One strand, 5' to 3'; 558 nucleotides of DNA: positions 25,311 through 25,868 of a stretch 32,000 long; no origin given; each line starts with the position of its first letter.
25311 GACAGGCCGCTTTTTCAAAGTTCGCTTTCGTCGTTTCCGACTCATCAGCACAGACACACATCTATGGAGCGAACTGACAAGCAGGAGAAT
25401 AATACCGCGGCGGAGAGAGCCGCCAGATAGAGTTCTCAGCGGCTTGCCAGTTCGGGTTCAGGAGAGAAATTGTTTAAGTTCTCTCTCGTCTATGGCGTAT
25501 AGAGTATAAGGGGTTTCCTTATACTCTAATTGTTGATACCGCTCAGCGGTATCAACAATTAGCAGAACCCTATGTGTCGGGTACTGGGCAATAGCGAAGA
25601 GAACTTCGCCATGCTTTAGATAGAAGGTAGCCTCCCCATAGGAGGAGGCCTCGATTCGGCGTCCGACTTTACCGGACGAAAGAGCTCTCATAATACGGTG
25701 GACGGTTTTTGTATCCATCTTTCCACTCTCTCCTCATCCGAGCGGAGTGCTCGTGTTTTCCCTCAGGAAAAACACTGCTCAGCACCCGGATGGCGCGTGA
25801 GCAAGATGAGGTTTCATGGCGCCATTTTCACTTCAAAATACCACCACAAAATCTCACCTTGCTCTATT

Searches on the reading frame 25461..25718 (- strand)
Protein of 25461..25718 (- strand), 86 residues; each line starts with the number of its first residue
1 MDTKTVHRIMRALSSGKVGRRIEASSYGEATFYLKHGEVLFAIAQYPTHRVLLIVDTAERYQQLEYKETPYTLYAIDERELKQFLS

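Call 7: search_protein_families(library=pfam, proteins=[window:25461-25718:-], max_evalue=1)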
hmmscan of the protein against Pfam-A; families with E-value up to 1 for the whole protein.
window:25461-25718:- (86 aa): 0 families

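Call 11: search_protein_families(library=ncbifam, proteins=[window:25461-25718:-], max_evalue=1)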
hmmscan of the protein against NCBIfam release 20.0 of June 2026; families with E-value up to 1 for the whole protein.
window:25461-25718:- (86 aa): 0 families

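Call 12: search_protein_families(library=phrogs, proteins=[window:25461-25718:-], max_evalue=1)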
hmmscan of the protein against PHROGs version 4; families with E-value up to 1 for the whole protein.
window:25461-25718:- (86 aa): 1 family
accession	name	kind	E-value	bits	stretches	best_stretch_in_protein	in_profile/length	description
phrog_13309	-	unknown function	0.4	11.6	1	17-40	14-37/71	-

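Call 27: search_protein_families(library=padloc, proteins=[window:25461-25718:-], max_evalue=1)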
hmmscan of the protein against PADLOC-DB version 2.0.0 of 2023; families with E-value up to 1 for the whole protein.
window:25461-25718:- (86 aa): 0 families

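Call 81: find_homologous_proteins(query=window:25461-25718:-, max_evalue=0.01)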
Query window:25461-25718:- (86 aa): 15 proteins with E <= 0.01 among 16 candidates.
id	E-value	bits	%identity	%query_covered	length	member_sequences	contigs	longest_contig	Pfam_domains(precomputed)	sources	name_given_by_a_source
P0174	3.7e-46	172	93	100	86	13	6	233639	-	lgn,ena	-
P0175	4.2e-43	162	88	100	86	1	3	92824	-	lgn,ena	-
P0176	5.7e-42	158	86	100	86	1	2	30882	-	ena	-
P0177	1.1e-41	157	86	100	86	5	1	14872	-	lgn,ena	-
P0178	1.8e-41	157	87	100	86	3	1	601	-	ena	-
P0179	1.2e-39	151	80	100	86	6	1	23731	-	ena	-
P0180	2.2e-39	150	81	100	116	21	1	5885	-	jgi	-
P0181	3.3e-38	146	80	100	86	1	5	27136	-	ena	-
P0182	1.8e-37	144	80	100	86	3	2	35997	-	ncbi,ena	-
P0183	6.4e-37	142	79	100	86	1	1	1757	-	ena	-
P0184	7.8e-37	142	78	100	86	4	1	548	-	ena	-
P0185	1.6e-36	141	78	100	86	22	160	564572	-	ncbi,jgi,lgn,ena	-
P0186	2.4e-35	137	84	90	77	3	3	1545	-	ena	-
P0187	2.4e-35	137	84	90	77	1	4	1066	-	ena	-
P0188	7.5e-34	132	75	99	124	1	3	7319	-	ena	-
